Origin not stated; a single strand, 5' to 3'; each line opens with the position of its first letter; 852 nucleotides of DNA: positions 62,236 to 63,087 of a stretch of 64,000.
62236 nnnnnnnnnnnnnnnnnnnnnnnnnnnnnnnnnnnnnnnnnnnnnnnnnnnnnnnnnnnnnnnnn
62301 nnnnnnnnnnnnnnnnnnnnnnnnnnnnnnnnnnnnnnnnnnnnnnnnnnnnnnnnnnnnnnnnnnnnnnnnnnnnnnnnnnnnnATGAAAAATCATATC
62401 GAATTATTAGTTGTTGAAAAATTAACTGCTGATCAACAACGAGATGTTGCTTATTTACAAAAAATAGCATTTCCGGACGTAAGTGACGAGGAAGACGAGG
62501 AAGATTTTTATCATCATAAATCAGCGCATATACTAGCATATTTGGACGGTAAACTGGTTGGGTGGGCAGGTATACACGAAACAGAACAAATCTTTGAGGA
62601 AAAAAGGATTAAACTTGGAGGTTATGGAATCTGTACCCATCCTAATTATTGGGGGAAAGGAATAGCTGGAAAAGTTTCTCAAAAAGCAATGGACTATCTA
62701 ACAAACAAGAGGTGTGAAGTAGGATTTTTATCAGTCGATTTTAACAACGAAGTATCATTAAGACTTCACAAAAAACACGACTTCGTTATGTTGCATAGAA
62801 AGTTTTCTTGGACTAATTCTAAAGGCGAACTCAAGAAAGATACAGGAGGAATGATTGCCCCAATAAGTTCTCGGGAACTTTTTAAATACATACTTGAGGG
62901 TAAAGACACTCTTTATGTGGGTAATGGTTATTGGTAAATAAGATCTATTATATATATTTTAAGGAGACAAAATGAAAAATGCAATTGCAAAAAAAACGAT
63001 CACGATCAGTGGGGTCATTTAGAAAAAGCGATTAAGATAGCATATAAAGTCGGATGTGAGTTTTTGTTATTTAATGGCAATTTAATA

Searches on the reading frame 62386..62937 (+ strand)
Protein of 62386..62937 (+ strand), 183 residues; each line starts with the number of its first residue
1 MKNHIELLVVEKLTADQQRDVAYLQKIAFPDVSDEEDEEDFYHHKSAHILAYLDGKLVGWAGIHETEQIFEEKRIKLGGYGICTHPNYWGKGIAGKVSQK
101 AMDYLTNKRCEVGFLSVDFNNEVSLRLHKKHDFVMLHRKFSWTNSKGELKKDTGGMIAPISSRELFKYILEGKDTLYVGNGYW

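Call 36: search_protein_families(library=pfam, proteins=[window:62386-62937:+], max_evalue=0.001)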
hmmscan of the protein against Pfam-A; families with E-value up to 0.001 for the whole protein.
window:62386-62937:+ (183 aa): 4 families
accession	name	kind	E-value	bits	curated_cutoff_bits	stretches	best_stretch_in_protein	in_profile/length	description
PF00583.31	Acetyltransf_1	-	3.3e-15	56.8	20.7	1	31-133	18-116/116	Acetyltransferase (GNAT) family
PF13508.13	Acetyltransf_7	-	1.2e-07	32.4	27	1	47-134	4-83/84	Acetyltransferase (GNAT) domain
PF13302.13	Acetyltransf_3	-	5.4e-07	30.8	25.4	1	23-133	27-137/138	Acetyltransferase (GNAT) domain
PF13527.13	Acetyltransf_9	-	5.6e-07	30.1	25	1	11-115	3-111/127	Acetyltransferase (GNAT) domain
